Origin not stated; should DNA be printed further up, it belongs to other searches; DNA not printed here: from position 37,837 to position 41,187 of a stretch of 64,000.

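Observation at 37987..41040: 1017-aa NuoF::GltD fusion flavoprotein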

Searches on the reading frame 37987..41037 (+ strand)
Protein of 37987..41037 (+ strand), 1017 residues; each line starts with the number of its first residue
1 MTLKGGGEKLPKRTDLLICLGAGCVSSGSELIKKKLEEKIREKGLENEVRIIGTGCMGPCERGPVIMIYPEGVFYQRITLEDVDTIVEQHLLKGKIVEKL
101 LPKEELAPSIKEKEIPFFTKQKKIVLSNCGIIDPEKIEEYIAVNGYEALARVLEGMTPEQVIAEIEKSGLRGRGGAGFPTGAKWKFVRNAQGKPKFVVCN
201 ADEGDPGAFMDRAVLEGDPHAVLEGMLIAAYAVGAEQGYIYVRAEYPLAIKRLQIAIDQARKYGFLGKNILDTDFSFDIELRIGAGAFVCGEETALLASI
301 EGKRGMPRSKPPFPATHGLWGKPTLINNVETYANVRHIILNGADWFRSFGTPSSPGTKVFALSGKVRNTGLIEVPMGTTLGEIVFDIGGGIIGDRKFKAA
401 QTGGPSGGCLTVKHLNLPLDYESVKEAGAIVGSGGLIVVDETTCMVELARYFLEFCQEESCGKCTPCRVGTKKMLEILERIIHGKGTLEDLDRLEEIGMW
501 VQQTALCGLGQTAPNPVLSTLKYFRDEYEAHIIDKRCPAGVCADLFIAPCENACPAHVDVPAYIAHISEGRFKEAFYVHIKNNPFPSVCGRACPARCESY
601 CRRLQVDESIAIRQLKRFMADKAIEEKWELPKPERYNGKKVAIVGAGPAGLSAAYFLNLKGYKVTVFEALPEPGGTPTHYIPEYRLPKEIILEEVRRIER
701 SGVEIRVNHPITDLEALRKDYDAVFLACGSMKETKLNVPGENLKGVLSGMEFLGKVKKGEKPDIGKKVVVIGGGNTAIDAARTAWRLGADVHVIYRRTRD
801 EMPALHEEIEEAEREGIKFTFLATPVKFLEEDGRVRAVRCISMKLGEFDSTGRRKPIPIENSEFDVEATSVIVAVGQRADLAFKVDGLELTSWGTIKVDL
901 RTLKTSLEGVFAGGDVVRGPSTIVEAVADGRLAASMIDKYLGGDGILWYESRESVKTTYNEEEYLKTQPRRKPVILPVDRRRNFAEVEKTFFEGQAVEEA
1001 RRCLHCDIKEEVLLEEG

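Call 4: search_protein_families(library=pfam, proteins=[window:37987-41037:+], max_evalue=0.001)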
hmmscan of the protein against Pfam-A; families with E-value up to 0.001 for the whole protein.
window:37987-41037:+ (1017 aa): 22 families
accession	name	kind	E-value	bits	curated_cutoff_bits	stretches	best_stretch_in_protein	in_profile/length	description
PF01512.22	Complex1_51K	-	2.9e-49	167.3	31.2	1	165-336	1-149/150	Nuo51 FMN-binding domain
PF07992.20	Pyr_redox_2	-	9.9e-42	143.8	26.1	1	639-930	1-291/291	Pyridine nucleotide-disulphide oxidoreductase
PF10589.14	NADH_4Fe-4S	-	6.6e-36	122.5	23.5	1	448-531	2-85/85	NADH-ubiquinone oxidoreductase-F iron-sulfur binding region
PF14691.11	Fer4_20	-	2.9e-23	82.3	25.8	1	536-627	23-112/113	Dihydroprymidine dehydrogenase domain II, 4Fe-4S cluster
PF13738.12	Pyr_redox_3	-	2.6e-16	60.2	30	1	722-914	126-305/305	Pyridine nucleotide-disulphide oxidoreductase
PF00070.33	Pyr_redox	-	1.2e-15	58.2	22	2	767-839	1-78/82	Pyridine nucleotide-disulphide oxidoreductase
PF13450.12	NAD_binding_8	-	1e-10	42.1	21.9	1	643-676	1-34/68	NAD(P)-binding Rossmann-like domain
PF01266.30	DAO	-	3e-10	40.6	27.9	1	640-676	1-38/353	FAD dependent oxidoreductase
PF01262.27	AlaDh_PNT_C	-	1.2e-07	31.8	23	1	767-798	30-61/214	Alanine dehydrogenase/PNT, C-terminal domain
PF12831.13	FAD_oxidored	-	2e-07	31.1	27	0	641-679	2-40/416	FAD dependent oxidoreductase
PF00890.30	FAD_binding_2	-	4.7e-07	29.8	20.4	1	641-676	2-37/414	FAD binding domain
PF01257.25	2Fe-2S_thioredx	-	6.6e-07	29.7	24.8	1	13-89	65-143/145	Thioredoxin-like [2Fe-2S] ferredoxin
PF13241.12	NAD_binding_7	-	1.9e-06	28.8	22.1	0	765-811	7-50/104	Putative NAD(P)-binding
PF01494.25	FAD_binding_3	-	2.4e-06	27.5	22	1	640-672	3-35/349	FAD binding domain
PF01946.23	Thi4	-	2.4e-06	27.4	26.2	1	636-675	15-55/235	Thi4 family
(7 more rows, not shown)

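Call 6: search_protein_families(library=ncbifam, proteins=[window:37987-41037:+], max_evalue=0.001)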
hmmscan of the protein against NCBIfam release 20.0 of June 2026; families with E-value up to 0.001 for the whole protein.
window:37987-41037:+ (1017 aa): 96 families (the best 25 are shown)
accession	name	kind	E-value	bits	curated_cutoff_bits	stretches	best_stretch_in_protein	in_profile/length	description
TIGR01959.1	nuoF_fam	equivalog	1.3e-156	521.1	558.65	1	134-532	11-410/410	NADH-quinone oxidoreductase subunit NuoF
NF009410.0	PRK12771.1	subfamily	2.4e-153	511.7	516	1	502-1006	5-511/566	NAD(P)-binding protein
NF009454.0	PRK12814.1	equivalog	9.9e-139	463.6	916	1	532-1009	92-575/657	putative NADPH-dependent glutamate synthase small subunit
TIGR01316.1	gltA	equivalog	8.9e-121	403.8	471.75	1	542-941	31-449/449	NADPH-dependent glutamate synthase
NF009414.0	PRK12778.1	equivalog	3.7e-120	402.4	1103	1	542-941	331-749/752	bifunctional dihydroorotate dehydrogenase B NAD binding subunit/NADPH-dependent glutamate synthase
NF008436.0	PRK11278.1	equivalog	2.9e-119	398.9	749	1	134-535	24-429/448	NADH-quinone oxidoreductase subunit NuoF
NF010120.0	PRK13596.1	equivalog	3e-118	395.1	389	1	144-535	27-420/433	NADH-quinone oxidoreductase subunit NuoF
TIGR03315.1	Se_ygfK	equivalog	1.1e-108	364.1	835.3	1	542-1007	439-887/1012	putative selenate reductase subunit YgfK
NF010590.0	PRK13984.1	equivalog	2.8e-96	323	946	1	549-942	197-607/611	putative oxidoreductase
TIGR01318.1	gltD_gamma_fam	subfamily_domain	2e-88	297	482.95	1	539-941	39-465/467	glutamate synthase, small subunit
NF009413.0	PRK12775.1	equivalog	2.2e-87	293.9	1895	1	542-955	333-767/1006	putative trifunctional 2-polyprenylphenol hydroxylase/glutamate synthase subunit beta/ferritin domain-containing protein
NF009408.0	PRK12769.1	equivalog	4.9e-84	282.7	1003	1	549-942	235-652/659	formate-dependent uric acid utilization protein AegA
NF009409.0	PRK12770.1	subfamily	7.5e-83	278.5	343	1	632-942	12-351/360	putative glutamate synthase subunit beta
NF009415.0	PRK12779.1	equivalog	1.8e-77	261.2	1519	1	531-938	192-623/944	putative bifunctional glutamate synthase subunit beta/2-polyprenylphenol hydroxylase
TIGR01317.1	GOGAT_sm_gam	subfamily_domain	3.9e-72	243.7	447.7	1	527-946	27-483/485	glutamate synthase small subunit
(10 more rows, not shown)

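Call 7: search_solved_structures(query=window:37987-41037:+, max_evalue=1e-10)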
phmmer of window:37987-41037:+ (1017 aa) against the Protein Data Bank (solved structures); distinct sequences matched with E-value up to 1e-10: 83 (the best 60 are shown).
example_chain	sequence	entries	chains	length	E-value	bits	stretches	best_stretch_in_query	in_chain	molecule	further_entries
7t2r_B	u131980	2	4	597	4.8e-245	818.9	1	13-546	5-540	NiFe hydrogenase subunit B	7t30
7q4v_B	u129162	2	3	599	1.7e-233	780.7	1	12-546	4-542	Iron hydrogenase HydB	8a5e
9bov_B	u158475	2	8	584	6.5e-204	682.8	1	19-546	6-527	NADH dehydrogenase (Quinone)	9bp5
8oh5_B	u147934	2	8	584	1.2e-202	678.6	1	18-547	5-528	NAD-reducing hydrogenase subunit HoxF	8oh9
8a6t_B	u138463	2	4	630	1e-201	675.5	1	13-545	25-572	Electron bifurcating hydrogenase subunit HydB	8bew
9n5u_B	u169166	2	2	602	3.4e-199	667.2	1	25-546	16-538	NfnB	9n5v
9mqx_B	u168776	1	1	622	1.6e-194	651.7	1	17-551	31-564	NADH:ubiquinone oxidoreductase, NADH-binding (51 kD) subunit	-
7q4w_B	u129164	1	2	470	2.2e-194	651.2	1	137-546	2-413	Iron hydrogenase HydB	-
7p5h_B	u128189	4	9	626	1.1e-193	648.9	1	9-543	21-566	Fe-hydrogenase, subunit beta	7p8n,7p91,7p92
9bov_A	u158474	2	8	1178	1e-130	440.5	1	548-1008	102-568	Molybdopterin oxidoreductase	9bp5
6vw7_B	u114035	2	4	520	6.9e-128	431.1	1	41-528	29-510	NAD-dependent formate dehydrogenase beta subunit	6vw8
9n5u_A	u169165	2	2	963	2.7e-127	429.2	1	547-944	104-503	NfnA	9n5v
9fe7_B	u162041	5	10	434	9.5e-120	404.2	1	136-531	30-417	NADH-quinone oxidoreductase subunit F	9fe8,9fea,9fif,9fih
2fug_1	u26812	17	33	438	2.4e-119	402.8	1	137-536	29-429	NADH-quinone oxidoreductase chain 1 | NADH-QUINONE OXIDOREDUCTASE SUBUNIT 1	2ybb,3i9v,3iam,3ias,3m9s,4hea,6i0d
6hl2_B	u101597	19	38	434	9.1e-119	400.9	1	136-531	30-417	NADH-quinone oxidoreductase subunit F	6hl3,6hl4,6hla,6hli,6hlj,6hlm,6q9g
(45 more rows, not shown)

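Call 9: find_homologous_proteins(query=window:37987-41037:+, max_evalue=1e-20)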
Query window:37987-41037:+ (1017 aa): 8000 proteins with E <= 1e-20 among 8000 candidates; the best 120 are listed.
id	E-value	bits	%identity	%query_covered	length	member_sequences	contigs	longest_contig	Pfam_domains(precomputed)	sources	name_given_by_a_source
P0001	0.0e+0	2333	100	100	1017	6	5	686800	PF13241.13,PF13450.13,PF07992.21,PF00070.34,PF03486.21,PF01257.26,PF01134.29,PF01494.26,PF12831.14,PF01946.24,PF10531.16,PF01266.31,PF10589.15,PF14691.12,PF00890.31,PF13738.13,PF01262.28,PF01512.23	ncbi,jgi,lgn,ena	-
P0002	0.0e+0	2131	89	99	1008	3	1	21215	PF13241.13,PF13450.13,PF07992.21,PF00070.34,PF03486.21,PF01257.26,PF01134.29,PF01494.26,PF12831.14,PF01946.24,PF10531.16,PF01266.31,PF10589.15,PF14691.12,PF00890.31,PF13738.13,PF01262.28,PF01512.23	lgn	-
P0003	0.0e+0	2022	85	99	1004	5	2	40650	PF13450.13,PF07992.21,PF00070.34,PF03486.21,PF01257.26,PF01494.26,PF12831.14,PF01946.24,PF10531.16,PF01266.31,PF10589.15,PF14691.12,PF00890.31,PF00291.32,PF13738.13,PF01262.28,PF01512.23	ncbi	-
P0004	0.0e+0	1541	67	98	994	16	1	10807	PF13450.13,PF07992.21,PF00070.34,PF03486.21,PF01257.26,PF12831.14,PF10531.16,PF01266.31,PF10589.15,PF14691.12,PF00890.31,PF13738.13,PF01512.23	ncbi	-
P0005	0.0e+0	1491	66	98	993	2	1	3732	PF01266.31,PF10589.15,PF13450.13,PF14691.12,PF07992.21,PF00070.34,PF13738.13,PF01257.26,PF01512.23,PF12831.14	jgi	-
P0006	0.0e+0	1417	62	99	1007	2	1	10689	PF10531.16,PF01266.31,PF10589.15,PF13450.13,PF14691.12,PF07992.21,PF00070.34,PF13738.13,PF01257.26,PF01512.23,PF12831.14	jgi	-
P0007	0.0e+0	1405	62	98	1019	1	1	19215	PF13450.13,PF07992.21,PF00070.34,PF03486.21,PF01257.26,PF12831.14,PF01946.24,PF10531.16,PF01266.31,PF10589.15,PF14691.12,PF13738.13,PF01262.28,PF01512.23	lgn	-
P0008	0.0e+0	1395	60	99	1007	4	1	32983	PF01266.31,PF10589.15,PF13450.13,PF14691.12,PF07992.21,PF00070.34,PF13738.13,PF01257.26,PF01512.23,PF12831.14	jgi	-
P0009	0.0e+0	1393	61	99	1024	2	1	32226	PF13450.13,PF07992.21,PF00070.34,PF01257.26,PF12831.14,PF10531.16,PF01266.31,PF10589.15,PF14691.12,PF13738.13,PF01262.28,PF01512.23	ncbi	-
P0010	0.0e+0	1381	60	99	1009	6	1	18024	PF10531.16,PF10589.15,PF13450.13,PF14691.12,PF07992.21,PF00070.34,PF13738.13,PF01257.26,PF01512.23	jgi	-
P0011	0.0e+0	1377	61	98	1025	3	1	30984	PF10531.16,PF01266.31,PF10589.15,PF13450.13,PF14691.12,PF07992.21,PF00070.34,PF13738.13,PF01257.26,PF01512.23,PF12831.14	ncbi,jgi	-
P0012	0.0e+0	1369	61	98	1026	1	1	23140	PF13450.13,PF07992.21,PF00070.34,PF01257.26,PF10531.16,PF01266.31,PF10589.15,PF01593.31,PF14691.12,PF00291.32,PF02826.26,PF13738.13,PF01512.23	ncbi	-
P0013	0.0e+0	1369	61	98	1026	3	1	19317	PF13450.13,PF07992.21,PF00070.34,PF01257.26,PF12831.14,PF10531.16,PF01266.31,PF10589.15,PF14691.12,PF13738.13,PF22461.3,PF01512.23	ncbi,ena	-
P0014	0.0e+0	1367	60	99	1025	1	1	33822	PF10531.16,PF01266.31,PF10589.15,PF13450.13,PF14691.12,PF07992.21,PF00070.34,PF13738.13,PF01257.26,PF01512.23,PF12831.14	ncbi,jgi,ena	-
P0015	0.0e+0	1363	61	99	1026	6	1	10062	PF10531.16,PF01266.31,PF10589.15,PF13450.13,PF14691.12,PF07992.21,PF00070.34,PF13738.13,PF01257.26,PF01512.23,PF12831.14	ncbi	-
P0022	0.0e+0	1329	57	99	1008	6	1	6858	PF10589.15,PF13450.13,PF14691.12,PF07992.21,PF00070.34,PF13738.13,PF01512.23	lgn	-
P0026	0.0e+0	1325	58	98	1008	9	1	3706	PF10531.16,PF10589.15,PF13450.13,PF14691.12,PF07992.21,PF00070.34,PF13738.13,PF01257.26,PF01512.23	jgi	-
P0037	0.0e+0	1309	58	98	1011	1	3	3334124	PF13450.13,PF07992.21,PF00070.34,PF01257.26,PF12831.14,PF01946.24,PF01266.31,PF10589.15,PF01593.31,PF14691.12,PF13738.13,PF01262.28,PF01512.23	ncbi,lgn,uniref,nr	ncbi:NADH-quinone oxidoreductase subunit F [Thermanaeromonas toyohensis ToBE]|uniref:NADH-quinone ox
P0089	0.0e+0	1286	58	98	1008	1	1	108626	PF13241.13,PF13450.13,PF07992.21,PF00070.34,PF01257.26,PF01946.24,PF10531.16,PF01266.31,PF10589.15,PF01593.31,PF14691.12,PF13738.13,PF01262.28,PF01512.23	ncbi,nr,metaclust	ncbi:hydrogenase [Clostridiales bacterium PH28_bin88]|nr:hydrogenase [Clostridiales bacterium PH28_b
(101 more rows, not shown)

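Call 18: list_cluster_members(proteins=[P0001, P0003, P0004, P0009])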
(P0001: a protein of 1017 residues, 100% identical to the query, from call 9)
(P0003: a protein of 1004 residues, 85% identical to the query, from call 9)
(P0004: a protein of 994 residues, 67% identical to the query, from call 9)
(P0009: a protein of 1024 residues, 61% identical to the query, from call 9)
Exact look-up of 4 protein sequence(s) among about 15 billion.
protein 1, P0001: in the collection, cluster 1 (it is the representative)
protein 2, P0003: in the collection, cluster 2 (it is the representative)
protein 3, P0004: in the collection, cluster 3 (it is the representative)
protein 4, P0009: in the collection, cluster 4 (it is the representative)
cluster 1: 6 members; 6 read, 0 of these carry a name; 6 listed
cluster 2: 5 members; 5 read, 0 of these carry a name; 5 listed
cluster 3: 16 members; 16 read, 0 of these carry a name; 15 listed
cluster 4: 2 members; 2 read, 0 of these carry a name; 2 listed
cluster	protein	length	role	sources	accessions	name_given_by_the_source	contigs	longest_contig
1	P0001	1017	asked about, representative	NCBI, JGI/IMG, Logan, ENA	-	-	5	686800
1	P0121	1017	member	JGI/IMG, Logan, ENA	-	-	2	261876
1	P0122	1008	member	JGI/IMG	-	-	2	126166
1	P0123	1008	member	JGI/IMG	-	-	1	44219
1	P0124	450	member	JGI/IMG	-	-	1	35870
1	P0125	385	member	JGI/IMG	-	-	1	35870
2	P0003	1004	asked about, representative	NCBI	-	-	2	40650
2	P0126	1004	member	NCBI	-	-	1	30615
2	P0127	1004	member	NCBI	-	-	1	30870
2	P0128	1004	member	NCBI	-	-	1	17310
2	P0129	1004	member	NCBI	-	-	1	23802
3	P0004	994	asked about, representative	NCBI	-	-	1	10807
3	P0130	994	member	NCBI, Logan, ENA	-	-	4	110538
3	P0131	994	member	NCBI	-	-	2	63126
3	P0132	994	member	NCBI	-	-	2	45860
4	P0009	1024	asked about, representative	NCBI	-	-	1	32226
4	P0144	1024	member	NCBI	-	-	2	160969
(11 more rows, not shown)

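Call 19: find_encoding_contigs(protein=P0037, flank=10000, max_places=2)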
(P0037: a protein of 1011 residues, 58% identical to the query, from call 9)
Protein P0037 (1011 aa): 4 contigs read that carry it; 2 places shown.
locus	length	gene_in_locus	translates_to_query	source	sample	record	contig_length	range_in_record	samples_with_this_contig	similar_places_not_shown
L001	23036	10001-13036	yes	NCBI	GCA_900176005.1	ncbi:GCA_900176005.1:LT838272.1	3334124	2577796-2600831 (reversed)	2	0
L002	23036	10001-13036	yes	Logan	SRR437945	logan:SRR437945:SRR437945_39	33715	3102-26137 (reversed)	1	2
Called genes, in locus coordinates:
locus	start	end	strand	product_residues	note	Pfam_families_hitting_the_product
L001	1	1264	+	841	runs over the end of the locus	PF11897:DUF3417, PF00343:Phosphorylase, PF28476:GlgP_C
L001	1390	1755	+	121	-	PF00571:CBS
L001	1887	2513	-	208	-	PF08843:AbiEii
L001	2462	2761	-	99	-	PF21956:DUF6922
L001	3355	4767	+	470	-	PF04055:Radical_SAM, PF06968:BATS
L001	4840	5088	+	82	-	PF21699:TM1266-like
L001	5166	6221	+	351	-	PF04055:Radical_SAM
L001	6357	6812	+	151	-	PF13581:HATPase_c_2, PF02518:HATPase_c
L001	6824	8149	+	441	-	PF00037:Fer4 (weak), PF12838:Fer4_7, PF13187:Fer4_9, PF13237:Fer4_10, PF14697:Fer4_21, PF00037:Fer4 (weak), PF02906:Fe_hyd_lg_C, PF04060:FeS, +2 more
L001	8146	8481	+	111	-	PF07085:DRTGG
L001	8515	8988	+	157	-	PF01257:2Fe-2S_thioredx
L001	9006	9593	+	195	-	PF02518:HATPase_c, PF13589:HATPase_c_3 (weak)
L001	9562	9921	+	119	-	-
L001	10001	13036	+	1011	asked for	PF01257:2Fe-2S_thioredx (weak), PF01512:Complex1_51K, PF10589:NADH_4Fe-4S, PF14691:Fer4_20, PF01946:Thi4 (weak), PF07992:Pyr_redox_2, PF13450:NAD_binding_8, PF13738:Pyr_redox_3, +5 more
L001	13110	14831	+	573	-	PF00111:Fer2, PF13510:Fer2_4, PF10588:NADH-G_4Fe-4S_3, PF13187:Fer4_9 (faint), PF13237:Fer4_10 (faint), PF12838:Fer4_7 (weak), PF02906:Fe_hyd_lg_C, PF02256:Fe_hyd_SSU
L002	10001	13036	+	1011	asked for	PF01257:2Fe-2S_thioredx (weak), PF01512:Complex1_51K, PF10589:NADH_4Fe-4S, PF14691:Fer4_20, PF01946:Thi4 (weak), PF07992:Pyr_redox_2, PF13450:NAD_binding_8, PF13738:Pyr_redox_3, +5 more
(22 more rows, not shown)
